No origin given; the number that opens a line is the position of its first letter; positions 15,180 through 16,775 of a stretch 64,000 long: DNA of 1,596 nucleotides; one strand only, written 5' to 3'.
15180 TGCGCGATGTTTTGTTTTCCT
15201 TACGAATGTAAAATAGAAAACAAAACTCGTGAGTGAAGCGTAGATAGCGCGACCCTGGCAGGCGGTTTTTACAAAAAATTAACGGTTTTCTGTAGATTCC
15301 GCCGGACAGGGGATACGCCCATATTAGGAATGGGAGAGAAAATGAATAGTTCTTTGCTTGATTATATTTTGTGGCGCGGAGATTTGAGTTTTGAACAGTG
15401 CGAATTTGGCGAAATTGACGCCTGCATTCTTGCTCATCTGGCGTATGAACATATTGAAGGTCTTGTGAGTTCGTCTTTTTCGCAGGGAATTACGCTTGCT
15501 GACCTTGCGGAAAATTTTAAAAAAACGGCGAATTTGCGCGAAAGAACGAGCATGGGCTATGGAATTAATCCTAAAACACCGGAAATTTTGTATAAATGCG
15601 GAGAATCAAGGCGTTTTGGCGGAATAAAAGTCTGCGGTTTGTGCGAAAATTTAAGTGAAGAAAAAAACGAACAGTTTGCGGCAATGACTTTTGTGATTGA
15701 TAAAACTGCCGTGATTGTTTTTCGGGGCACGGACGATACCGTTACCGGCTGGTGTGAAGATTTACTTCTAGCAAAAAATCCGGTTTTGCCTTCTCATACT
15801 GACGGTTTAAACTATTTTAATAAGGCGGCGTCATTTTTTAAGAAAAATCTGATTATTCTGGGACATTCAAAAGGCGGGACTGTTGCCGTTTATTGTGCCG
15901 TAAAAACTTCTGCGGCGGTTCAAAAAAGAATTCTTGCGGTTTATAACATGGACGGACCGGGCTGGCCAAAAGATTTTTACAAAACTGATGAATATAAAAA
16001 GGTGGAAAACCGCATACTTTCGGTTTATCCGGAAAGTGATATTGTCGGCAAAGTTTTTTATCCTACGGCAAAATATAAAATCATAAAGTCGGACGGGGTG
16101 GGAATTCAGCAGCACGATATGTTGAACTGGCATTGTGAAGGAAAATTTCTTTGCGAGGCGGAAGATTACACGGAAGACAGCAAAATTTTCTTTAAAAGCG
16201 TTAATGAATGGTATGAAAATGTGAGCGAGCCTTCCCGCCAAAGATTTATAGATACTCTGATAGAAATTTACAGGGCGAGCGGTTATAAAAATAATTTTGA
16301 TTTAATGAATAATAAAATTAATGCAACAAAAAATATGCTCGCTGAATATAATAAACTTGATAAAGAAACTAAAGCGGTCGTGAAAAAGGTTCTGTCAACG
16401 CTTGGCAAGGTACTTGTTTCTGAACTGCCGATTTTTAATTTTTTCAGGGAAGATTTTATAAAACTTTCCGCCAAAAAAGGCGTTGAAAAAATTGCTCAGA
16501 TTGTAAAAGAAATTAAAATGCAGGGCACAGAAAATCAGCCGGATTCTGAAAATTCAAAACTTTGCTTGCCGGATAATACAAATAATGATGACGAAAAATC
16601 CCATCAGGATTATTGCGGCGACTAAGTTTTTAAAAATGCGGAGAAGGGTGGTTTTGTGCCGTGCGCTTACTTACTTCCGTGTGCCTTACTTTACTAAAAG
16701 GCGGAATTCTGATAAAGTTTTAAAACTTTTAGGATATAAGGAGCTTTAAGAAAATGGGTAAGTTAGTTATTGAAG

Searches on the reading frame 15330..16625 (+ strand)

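Call 83: search_protein_families(library=pfam, proteins=[window:15330-16625:+], max_evalue=0.0001)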
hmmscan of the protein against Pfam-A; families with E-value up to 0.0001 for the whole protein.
window:15330-16625:+ (431 aa): 1 family
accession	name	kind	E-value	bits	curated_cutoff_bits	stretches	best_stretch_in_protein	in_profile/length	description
PF11187.14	Mbeg1-like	-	4.1e-64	216.5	21.1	1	92-311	3-223/224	Mbeg1-like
